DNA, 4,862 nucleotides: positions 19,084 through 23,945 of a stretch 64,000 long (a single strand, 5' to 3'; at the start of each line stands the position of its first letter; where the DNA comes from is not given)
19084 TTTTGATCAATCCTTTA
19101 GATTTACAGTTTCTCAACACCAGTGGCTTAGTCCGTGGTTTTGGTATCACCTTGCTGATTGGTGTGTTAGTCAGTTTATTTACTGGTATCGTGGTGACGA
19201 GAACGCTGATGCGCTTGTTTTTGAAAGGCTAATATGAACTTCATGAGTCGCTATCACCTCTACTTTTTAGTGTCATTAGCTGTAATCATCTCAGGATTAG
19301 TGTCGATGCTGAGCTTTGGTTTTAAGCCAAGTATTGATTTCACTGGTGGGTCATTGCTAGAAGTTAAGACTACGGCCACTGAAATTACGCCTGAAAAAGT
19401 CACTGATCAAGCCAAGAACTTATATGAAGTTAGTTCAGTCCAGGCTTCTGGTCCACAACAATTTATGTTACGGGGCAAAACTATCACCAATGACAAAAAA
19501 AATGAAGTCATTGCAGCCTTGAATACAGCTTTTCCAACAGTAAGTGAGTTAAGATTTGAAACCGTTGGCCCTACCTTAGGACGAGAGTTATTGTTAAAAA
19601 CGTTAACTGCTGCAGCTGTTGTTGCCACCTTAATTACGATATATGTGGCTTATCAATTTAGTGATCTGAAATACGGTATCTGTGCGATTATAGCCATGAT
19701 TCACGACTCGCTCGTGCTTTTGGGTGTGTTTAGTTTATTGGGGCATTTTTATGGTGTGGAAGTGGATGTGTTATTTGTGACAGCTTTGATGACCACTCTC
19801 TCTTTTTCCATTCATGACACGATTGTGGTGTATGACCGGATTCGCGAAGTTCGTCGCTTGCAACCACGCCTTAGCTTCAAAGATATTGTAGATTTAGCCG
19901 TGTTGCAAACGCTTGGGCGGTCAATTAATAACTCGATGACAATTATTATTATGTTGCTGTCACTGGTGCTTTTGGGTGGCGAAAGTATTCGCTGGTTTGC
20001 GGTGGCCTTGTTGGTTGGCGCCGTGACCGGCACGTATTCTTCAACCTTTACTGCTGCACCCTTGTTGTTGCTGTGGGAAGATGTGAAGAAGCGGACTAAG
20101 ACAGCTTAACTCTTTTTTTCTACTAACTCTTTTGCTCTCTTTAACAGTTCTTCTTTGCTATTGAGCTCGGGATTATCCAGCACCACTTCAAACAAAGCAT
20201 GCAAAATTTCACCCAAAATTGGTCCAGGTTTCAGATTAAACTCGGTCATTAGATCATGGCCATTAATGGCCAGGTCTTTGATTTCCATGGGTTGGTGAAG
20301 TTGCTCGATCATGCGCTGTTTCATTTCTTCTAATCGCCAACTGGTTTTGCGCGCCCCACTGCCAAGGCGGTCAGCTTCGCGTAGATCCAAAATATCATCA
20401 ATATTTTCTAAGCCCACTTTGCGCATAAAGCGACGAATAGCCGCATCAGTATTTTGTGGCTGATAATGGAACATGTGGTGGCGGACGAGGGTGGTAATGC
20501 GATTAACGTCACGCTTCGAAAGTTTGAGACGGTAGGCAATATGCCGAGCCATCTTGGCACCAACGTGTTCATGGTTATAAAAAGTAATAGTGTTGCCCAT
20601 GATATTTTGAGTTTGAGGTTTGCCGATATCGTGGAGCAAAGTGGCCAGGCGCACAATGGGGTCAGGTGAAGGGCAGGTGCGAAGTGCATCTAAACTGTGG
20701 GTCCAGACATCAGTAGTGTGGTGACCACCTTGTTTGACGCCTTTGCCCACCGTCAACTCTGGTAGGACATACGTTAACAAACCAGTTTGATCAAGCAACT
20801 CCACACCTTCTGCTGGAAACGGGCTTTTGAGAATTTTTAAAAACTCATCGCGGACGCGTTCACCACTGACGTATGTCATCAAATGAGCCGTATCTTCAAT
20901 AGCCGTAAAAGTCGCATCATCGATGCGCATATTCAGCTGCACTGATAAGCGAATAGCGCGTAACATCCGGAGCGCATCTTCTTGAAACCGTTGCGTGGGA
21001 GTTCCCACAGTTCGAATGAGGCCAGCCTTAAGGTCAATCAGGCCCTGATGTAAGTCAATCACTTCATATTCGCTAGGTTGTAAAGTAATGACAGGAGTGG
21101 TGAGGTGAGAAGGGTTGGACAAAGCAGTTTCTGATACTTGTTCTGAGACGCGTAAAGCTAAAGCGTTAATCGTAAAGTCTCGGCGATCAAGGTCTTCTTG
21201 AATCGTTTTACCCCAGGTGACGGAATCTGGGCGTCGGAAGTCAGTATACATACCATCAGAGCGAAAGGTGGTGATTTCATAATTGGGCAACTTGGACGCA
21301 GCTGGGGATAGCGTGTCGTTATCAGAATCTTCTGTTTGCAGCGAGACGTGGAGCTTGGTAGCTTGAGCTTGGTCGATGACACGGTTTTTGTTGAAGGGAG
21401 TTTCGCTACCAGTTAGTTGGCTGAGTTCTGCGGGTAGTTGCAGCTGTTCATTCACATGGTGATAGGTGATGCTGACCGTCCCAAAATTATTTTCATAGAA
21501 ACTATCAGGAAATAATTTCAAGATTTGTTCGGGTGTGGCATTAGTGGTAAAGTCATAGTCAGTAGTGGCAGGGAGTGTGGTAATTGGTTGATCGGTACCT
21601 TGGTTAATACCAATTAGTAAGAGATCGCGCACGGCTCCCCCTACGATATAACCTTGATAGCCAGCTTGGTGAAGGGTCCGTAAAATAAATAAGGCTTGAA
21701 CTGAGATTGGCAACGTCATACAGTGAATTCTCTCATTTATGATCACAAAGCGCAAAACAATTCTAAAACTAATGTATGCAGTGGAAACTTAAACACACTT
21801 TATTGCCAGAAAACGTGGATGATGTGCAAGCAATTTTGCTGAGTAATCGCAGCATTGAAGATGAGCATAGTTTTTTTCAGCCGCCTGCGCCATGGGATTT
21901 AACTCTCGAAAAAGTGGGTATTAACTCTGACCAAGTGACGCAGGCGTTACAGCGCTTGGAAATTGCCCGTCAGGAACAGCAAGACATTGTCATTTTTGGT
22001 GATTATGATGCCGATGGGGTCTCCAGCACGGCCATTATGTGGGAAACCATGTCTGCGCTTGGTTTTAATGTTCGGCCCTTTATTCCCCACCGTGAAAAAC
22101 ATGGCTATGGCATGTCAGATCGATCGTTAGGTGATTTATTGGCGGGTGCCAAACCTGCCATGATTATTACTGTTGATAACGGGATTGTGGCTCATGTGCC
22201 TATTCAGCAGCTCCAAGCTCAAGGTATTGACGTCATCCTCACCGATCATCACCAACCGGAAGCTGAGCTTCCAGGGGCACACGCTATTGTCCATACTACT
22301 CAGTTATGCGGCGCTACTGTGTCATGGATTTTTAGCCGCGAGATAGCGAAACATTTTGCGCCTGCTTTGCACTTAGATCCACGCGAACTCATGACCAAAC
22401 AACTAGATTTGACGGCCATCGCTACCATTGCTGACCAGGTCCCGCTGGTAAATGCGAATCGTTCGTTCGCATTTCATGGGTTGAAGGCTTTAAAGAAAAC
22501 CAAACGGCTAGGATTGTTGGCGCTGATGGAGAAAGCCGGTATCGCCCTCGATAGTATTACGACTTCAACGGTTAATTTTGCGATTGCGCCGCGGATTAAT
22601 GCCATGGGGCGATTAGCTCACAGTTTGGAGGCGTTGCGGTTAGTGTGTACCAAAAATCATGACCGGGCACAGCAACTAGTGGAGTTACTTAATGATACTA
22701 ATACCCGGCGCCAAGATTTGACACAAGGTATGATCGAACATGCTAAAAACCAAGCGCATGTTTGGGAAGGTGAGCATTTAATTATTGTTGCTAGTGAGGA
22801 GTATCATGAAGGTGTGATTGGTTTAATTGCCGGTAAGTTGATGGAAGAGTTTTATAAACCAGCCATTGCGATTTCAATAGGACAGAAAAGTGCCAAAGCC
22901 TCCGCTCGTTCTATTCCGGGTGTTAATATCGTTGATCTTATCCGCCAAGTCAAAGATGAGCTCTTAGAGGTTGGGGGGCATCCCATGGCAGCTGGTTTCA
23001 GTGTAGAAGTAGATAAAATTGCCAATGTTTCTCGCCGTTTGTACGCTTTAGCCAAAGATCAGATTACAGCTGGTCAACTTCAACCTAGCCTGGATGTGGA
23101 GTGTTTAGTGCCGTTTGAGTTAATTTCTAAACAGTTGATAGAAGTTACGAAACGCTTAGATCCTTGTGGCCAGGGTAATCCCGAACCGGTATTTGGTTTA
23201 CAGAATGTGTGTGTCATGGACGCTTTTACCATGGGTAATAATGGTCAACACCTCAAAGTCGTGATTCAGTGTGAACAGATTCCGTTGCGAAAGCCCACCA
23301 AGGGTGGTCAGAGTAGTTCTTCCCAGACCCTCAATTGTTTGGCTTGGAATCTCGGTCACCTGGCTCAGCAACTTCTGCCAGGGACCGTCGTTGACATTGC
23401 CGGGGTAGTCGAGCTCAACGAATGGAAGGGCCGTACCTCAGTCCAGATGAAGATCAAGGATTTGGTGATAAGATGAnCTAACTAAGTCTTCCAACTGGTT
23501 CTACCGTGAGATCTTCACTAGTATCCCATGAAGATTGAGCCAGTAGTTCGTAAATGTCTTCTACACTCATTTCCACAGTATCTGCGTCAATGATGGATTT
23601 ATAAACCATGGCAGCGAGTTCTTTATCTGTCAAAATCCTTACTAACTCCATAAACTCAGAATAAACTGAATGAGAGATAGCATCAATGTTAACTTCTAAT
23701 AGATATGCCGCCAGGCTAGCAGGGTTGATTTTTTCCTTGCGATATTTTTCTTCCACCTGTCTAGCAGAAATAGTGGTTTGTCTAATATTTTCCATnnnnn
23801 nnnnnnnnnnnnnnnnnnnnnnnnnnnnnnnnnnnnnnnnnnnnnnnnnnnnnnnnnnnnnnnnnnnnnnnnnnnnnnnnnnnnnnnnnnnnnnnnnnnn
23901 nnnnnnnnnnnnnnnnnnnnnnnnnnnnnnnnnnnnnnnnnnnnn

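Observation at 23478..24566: Candidate novel riboswitch/attenuator leader controlling an islet of three tiny genes, two of them paralogous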

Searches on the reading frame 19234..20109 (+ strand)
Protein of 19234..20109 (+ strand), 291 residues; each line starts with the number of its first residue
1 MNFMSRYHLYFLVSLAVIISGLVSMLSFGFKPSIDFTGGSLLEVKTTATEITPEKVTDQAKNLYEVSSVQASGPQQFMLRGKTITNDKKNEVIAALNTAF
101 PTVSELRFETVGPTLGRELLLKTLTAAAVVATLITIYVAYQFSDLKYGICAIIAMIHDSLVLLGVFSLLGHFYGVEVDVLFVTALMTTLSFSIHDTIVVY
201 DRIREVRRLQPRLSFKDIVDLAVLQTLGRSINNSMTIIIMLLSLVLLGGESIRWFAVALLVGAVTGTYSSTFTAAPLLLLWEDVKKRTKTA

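Call 33: search_protein_families(library=ncbifam, proteins=[window:19234-20109:+], max_evalue=0.00001)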
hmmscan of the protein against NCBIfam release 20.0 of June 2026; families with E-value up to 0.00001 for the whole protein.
window:19234-20109:+ (291 aa): 19 families
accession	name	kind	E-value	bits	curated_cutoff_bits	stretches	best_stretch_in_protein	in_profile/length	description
TIGR00966.2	transloc_SecF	equivalog_domain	8.4e-77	258.4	160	1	1-281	1-279/279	protein translocase subunit SecF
NF009583.0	PRK13024.1-3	subfamily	5.3e-69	233.1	721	1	2-289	458-741/755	protein translocase subunit SecDF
NF009585.0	PRK13024.1-5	equivalog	2.2e-55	188.2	1037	1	1-288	670-984/993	protein translocase subunit SecDF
NF009581.0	PRK13024.1-1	equivalog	2.9e-55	187.7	1058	1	1-285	449-733/752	protein translocase subunit SecDF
NF011315.0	PRK14726.1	equivalog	1.4e-46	159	1249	1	2-283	548-829/855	protein translocase subunit SecDF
NF009584.0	PRK13024.1-4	equivalog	7.7e-46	156.8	1171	1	2-287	452-734/759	protein translocase subunit SecDF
TIGR00916.1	2A0604s01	subfamily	2.4e-36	125.5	148.6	1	59-270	25-230/231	SecD/SecF family protein translocase subunit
NF009580.0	PRK13023.1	equivalog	8.1e-33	113.6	1153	1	17-282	484-751/775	protein translocase subunit SecDF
NF009582.0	PRK13024.1-2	equivalog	8.3e-24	83.6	723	1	13-289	539-832/859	protein translocase subunit SecDF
NF009540.0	PRK12911.1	equivalog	1.4e-23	82.3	1878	1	125-281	1238-1394/1403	bifunctional preprotein translocase subunit SecD/SecF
NF046001.1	SecDF_plasm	equivalog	1.8e-16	59.4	500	1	15-286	557-851/878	protein translocase subunit SecDF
TIGR01129.1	secD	equivalog_domain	4e-13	49.3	244.4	1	100-277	226-396/397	protein translocase subunit SecD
NF009545.0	PRK12933.1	equivalog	4.1e-10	38.8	728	1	57-279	375-591/604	protein translocase subunit SecD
NF006353.0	PRK08578.1-1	subfamily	1.3e-08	34.6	282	1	6-267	4-260/281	preprotein translocase subunit SecF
NF006354.0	PRK08578.1-2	equivalog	5.8e-08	32.4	353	1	13-203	24-203/296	preprotein translocase subunit SecF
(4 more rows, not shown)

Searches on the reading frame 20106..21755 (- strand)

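Call 33: search_protein_families(library=ncbifam, proteins=[window:20106-21755:-], max_evalue=0.00001)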
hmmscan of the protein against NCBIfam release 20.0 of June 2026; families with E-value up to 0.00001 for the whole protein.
window:20106-21755:- (549 aa): 14 families
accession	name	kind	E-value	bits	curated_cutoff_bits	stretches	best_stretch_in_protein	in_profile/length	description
TIGR02692.1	tRNA_CCA_actino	equivalog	2.1e-75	254.2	438.8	1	158-535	89-456/466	CCA tRNA nucleotidyltransferase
NF009814.0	PRK13299.1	equivalog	3.8e-73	246.8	290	4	228-335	123-229/396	CCA tRNA nucleotidyltransferase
TIGR01942.1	pcnB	subfamily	4.9e-45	154.1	305.65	2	226-335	133-242/425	polynucleotide adenylyltransferase PcnB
NF008634.1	PRK11623.1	equivalog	3e-31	108.5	702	2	228-335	177-284/469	polynucleotide adenylyltransferase PcnB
NF008137.0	PRK10885.1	equivalog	7.8e-26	90.8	451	1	184-466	83-349/409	multifunctional CCA addition/repair protein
NF002895.0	PRK03381.1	equivalog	3e-16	58.7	631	1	258-467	328-542/782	[protein-PII] uridylyltransferase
NF009813.0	PRK13298.1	equivalog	1.7e-15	56.9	606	1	228-429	102-310/417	tRNA CCA-pyrophosphorylase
TIGR01693.1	UTase_glnD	equivalog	2.3e-15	55.9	519.4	1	254-429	329-519/850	[protein-PII] uridylyltransferase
NF001265.0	PRK00227.1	equivalog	1.3e-11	43.4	799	1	262-428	292-455/693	[protein-PII] uridylyltransferase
TIGR00277.1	HDIG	domain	1.7e-11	43.9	27.6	1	345-414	7-76/84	HDIG domain-containing metalloprotein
NF041569.1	A-tRNAntase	equivalog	1e-10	40.6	1440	1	223-342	583-703/880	A-adding tRNA nucleotidyltransferase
NF009812.0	PRK13297.1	equivalog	3.3e-09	36.4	624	0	218-338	104-223/364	tRNA CCA-pyrophosphorylase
NF009811.0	PRK13296.1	equivalog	1.1e-08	34.3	469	0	229-312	103-188/360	CCA tRNA nucleotidyltransferase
NF003467.0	PRK05092.1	equivalog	7.6e-08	30.6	959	0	367-428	541-592/940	[protein-PII] uridylyltransferase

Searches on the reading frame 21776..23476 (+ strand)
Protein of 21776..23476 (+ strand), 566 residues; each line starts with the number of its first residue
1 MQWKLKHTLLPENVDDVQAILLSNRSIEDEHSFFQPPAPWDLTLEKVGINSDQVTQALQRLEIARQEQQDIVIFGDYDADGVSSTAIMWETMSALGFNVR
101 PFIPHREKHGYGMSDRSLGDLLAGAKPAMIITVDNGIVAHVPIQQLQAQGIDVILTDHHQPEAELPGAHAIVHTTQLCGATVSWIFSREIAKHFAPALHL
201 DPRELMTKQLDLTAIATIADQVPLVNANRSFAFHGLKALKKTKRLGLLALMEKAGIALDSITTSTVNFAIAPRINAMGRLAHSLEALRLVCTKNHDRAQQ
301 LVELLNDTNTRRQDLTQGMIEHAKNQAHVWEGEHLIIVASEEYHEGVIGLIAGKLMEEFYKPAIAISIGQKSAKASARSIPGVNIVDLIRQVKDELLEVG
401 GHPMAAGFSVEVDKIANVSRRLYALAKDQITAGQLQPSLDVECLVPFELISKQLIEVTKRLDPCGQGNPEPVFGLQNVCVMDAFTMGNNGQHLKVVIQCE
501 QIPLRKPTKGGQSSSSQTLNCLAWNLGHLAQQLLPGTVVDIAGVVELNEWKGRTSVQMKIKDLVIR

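Call 12: search_protein_families(library=ncbifam, proteins=[window:21776-23476:+], max_evalue=1)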
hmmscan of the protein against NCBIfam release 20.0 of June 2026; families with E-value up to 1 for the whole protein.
window:21776-23476:+ (566 aa): 4 families
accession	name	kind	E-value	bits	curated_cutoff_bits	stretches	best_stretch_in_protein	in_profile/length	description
TIGR00644.1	recJ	equivalog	2.2e-132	442.1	396.9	1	16-563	3-546/546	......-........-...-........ exonuclease RecJ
NF008290.0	PRK11070.1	equivalog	2.7e-67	227.6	900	1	53-563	56-574/577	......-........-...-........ exonuclease RecJ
NF053576.1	RecJ_archaeal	equivalog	1e-16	60.9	360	2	65-196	8-134/452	RecJ family nuclease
NF040701.1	RecJ_Meth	equivalog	1.1e-11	44.2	550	2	274-411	291-435/449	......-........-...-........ exonuclease RecJ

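Call 16: find_related_loci(query=window:21776-23473:+, collection=genome_contigs, flank=6000)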
Query window:21776-23473:+ (566 aa) in genome_contigs; peptide patterns used: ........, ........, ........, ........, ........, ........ (x = any residue, [..] = any of these).
226 stretches matched a pattern; 16 encode a relative of the query (tblastn E <= 1e-3); 16 distinct loci.
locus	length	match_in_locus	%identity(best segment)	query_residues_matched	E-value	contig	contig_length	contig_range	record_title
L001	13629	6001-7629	54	1-564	0e+0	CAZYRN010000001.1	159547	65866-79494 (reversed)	MAG TPA_asm: uncultured Pseudomonadales bacterium isolate SRP144015_co1_64 genome assembly, contig: NODE_48_length_15954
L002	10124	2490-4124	32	19-563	6e-91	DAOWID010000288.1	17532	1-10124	MAG TPA_asm: Planctomycetota bacterium isolate CSMAG_2034 CSMAG_2034_k141_1829941_length_17532_cov_28.6032, whole genome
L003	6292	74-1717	31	17-563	8e-86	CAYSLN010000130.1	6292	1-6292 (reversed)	MAG TPA_asm: uncultured Pirellulales bacterium isolate SRP214966_co2_139 genome assembly, contig: NODE_24117_length_6292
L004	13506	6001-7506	32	56-562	3e-79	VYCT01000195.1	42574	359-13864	MAG: Candidatus Poribacteria bacterium isolate SB0675_bin_22 NODE_404_length_42574_cov_13.168842, whole genome shotgun s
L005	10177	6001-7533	31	54-563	9e-79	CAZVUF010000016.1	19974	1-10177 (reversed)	MAG TPA_asm: uncultured Pirellulales bacterium isolate SRP214966_co4_210 genome assembly, contig: NODE_2189_length_19974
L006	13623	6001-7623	30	19-566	3e-76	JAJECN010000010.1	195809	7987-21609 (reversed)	MAG: Candidatus Poribacteria bacterium isolate jk18xAbins.24 k141_640587, whole genome shotgun sequence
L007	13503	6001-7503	30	56-562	3e-74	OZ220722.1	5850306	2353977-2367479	MAG: Candidatus Poribacteria bacterium isolate 09e4b887-e8cc-4912-b364-6afc626817b5 genome assembly, chromosome: 1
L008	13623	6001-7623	30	14-562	7e-73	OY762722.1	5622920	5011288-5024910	MAG: Candidatus Poribacteria bacterium isolate ed6806d3-dd7a-4409-98ee-5b7e1ebe3502 genome assembly, chromosome: 1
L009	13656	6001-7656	29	19-562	3e-71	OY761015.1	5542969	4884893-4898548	MAG: Candidatus Poribacteria bacterium isolate b26c8cc1-2726-459c-8d02-9adedbaa8fd6 genome assembly, chromosome: 2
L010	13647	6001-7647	30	14-562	2e-71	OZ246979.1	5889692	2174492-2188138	MAG: Candidatus Poribacteria bacterium isolate b1f05427-043e-45ba-8b49-4d0e3d1ba290 genome assembly, chromosome: 1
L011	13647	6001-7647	30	14-562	4e-71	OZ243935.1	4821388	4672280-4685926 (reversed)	MAG: Candidatus Poribacteria bacterium isolate 04a31957-9a65-48c7-867d-416cbb8de8da genome assembly, chromosome: 1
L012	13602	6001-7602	33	19-558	2e-71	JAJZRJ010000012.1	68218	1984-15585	MAG: Deltaproteobacteria bacterium isolate SKS1.bin83 NODE_620_length_68218_cov_3.780573, whole genome shotgun sequence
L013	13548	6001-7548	30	56-562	6e-70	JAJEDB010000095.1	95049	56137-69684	MAG: Candidatus Poribacteria bacterium isolate jk18xAbins.50 k141_414386, whole genome shotgun sequence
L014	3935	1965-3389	32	13-478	7e-66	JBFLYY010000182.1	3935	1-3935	MAG: Thermodesulfobacteriota bacterium isolate MAG097 MAG097_182, whole genome shotgun sequence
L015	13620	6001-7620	31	19-566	3e-79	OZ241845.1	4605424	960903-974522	MAG: Candidatus Poribacteria bacterium isolate fbb172c3-de08-4f40-a2cc-29487177e2df genome assembly, chromosome: 1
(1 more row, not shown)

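Call 20: search_protein_families(library=padloc, proteins=[L001:7663-8721:-], max_evalue=1)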
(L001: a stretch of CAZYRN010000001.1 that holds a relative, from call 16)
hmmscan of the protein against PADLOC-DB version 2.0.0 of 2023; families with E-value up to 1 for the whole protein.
L001:7663-8721:- (352 aa): 1 family
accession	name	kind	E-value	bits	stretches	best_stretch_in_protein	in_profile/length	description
PDLC04903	PDC-S09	-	0.026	12.8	1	62-111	9-57/108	-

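Call 35: find_related_loci(query=window:21776-23473:+, collection=metagenome_contigs, flank=5000)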
Query window:21776-23473:+ (566 aa) in metagenome_contigs; peptide patterns used: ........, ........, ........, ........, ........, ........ (x = any residue, [..] = any of these).
206 stretches matched a pattern; 8 encode a relative of the query (tblastn E <= 1e-3); 8 distinct loci.
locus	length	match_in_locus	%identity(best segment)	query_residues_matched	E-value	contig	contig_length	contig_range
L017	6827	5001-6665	52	1-564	0e+0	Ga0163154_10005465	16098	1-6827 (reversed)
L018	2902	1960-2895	55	1-320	2e-116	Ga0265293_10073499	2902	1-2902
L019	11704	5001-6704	35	1-563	6e-90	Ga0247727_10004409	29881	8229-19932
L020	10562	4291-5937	31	13-563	1e-85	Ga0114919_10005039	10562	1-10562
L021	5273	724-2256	31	54-563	2e-79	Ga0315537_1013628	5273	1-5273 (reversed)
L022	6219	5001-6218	35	19-413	6e-68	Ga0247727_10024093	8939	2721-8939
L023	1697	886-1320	39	57-192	3e-24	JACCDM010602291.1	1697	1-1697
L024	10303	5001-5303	31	59-164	2e-8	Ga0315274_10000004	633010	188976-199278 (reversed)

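Call 43: search_protein_families(library=pfam, proteins=[L001:7663-8721:-], max_evalue=0.1)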
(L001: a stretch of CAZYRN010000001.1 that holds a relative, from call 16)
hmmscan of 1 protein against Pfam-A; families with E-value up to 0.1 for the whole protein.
L001:7663-8721:- (352 aa): 1 family
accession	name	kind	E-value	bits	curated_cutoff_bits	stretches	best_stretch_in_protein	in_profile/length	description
PF03445.19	DUF294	-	0.0065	16.8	21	1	44-107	15-77/138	Putative nucleotidyltransferase DUF294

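Call 69: find_encoding_contigs(protein=window:21776-23476:+, flank=3000, max_places=4)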
Protein window:21776-23476:+ (566 aa): no gene with exactly this product is on record in the collection.

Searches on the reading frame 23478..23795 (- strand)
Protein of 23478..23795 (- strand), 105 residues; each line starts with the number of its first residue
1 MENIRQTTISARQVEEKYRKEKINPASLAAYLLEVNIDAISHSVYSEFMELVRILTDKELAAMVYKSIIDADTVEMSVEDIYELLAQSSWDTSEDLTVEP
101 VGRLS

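Call 9: search_protein_families(library=pfam, proteins=[window:23478-23795:-], max_evalue=10)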
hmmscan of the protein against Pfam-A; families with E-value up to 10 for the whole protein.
window:23478-23795:- (105 aa): 1 family
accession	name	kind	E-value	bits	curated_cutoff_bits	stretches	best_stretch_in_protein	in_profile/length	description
PF12318.13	FAD-SLDH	-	0.016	15.8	24.2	1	33-99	26-98/163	Membrane bound FAD containing D-sorbitol dehydrogenase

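Call 10: search_protein_families(library=phrogs, proteins=[window:23478-23795:-], max_evalue=10)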
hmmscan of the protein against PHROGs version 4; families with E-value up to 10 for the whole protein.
window:23478-23795:- (105 aa): 4 families
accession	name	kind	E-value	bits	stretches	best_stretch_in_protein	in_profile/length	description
phrog_26265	-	unknown function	0.011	16.7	1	16-72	12-61/84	-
phrog_32828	-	unknown function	0.051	14.5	1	20-54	100-134/149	-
phrog_18791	-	unknown function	0.053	14.5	1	19-58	11-50/59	-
phrog_22424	-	unknown function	0.21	12.7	1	50-100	7-55/122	-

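Call 12: search_protein_families(library=ncbifam, proteins=[window:23478-23795:-], max_evalue=1)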
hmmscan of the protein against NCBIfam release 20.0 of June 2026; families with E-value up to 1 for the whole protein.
window:23478-23795:- (105 aa): 1 family
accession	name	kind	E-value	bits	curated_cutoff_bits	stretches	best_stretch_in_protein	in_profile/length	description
TIGR03581.1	EF_0839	hypoth_equivalog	0.06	13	222.4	1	51-86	194-232/236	conserved hypothetical protein EF_0839/AHA_3917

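Call 19: find_homologous_proteins(query=window:23481-23795:-, max_evalue=0.01)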
Query window:23481-23795:- (105 aa): 1 proteins with E <= 0.01 among 10 candidates.
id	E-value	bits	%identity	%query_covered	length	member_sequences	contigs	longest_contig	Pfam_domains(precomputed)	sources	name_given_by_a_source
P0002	9.8e-58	210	100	100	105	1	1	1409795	-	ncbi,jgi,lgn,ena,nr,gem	ncbi:MAG TPA: hypothetical protein VD999_05140 [Vitreimonas sp.]|nr:hypothetical protein [Vitreimona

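Call 20: search_protein_families(library=padloc, proteins=[window:23478-23795:-], max_evalue=1)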
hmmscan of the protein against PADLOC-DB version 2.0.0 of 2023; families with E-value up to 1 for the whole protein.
window:23478-23795:- (105 aa): 0 families

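Call 37: find_related_loci(query=window:23481-23795:-, collection=viral_contigs, flank=5000)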
Query window:23481-23795:- (105 aa) in viral_contigs; peptide patterns used: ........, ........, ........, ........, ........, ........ (x = any residue, [..] = any of these).
31 stretches matched a pattern, but none encodes a relative of the query by tblastn (E <= 1e-3).

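Call 46: search_solved_structures(query=window:23481-23795:-, max_evalue=10)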
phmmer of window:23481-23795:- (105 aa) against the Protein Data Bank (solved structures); distinct sequences matched with E-value up to 10: 2.
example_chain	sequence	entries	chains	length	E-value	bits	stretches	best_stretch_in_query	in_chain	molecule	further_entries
3n73_A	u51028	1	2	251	0.69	13.9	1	48-86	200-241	Putative 4-hydroxy-2-oxoglutarate aldolase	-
9e6q_Aj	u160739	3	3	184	0.96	13.4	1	17-81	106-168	DJ-1/PfpI domain-containing protein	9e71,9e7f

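Call 62: predict_structure(protein=window:23481-23795:-)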
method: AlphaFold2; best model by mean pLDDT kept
length: 105 residues; sequences in the alignment: 1
mean_pLDDT: 55.2   pTM: 0.40
mean pLDDT of the five models: 55.2, 54.9, 52.8, 49.5, 46.4
residues with pLDDT >= 90: 0; 70-90: 1; 50-70: 71; < 50: 33
segments of 3 or more residues with pLDDT < 50: 1-7, 38-41, 88-105
pLDDT, mean of each block of 10 residues (from residue 1): 42 61 65 57 56 67 64 53 54 41 38
secondary structure, 60 per line:
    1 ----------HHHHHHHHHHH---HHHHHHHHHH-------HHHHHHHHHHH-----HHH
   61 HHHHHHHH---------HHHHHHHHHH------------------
elements in order: H11-21 H25-34 H42-52 H58-68 H78-87
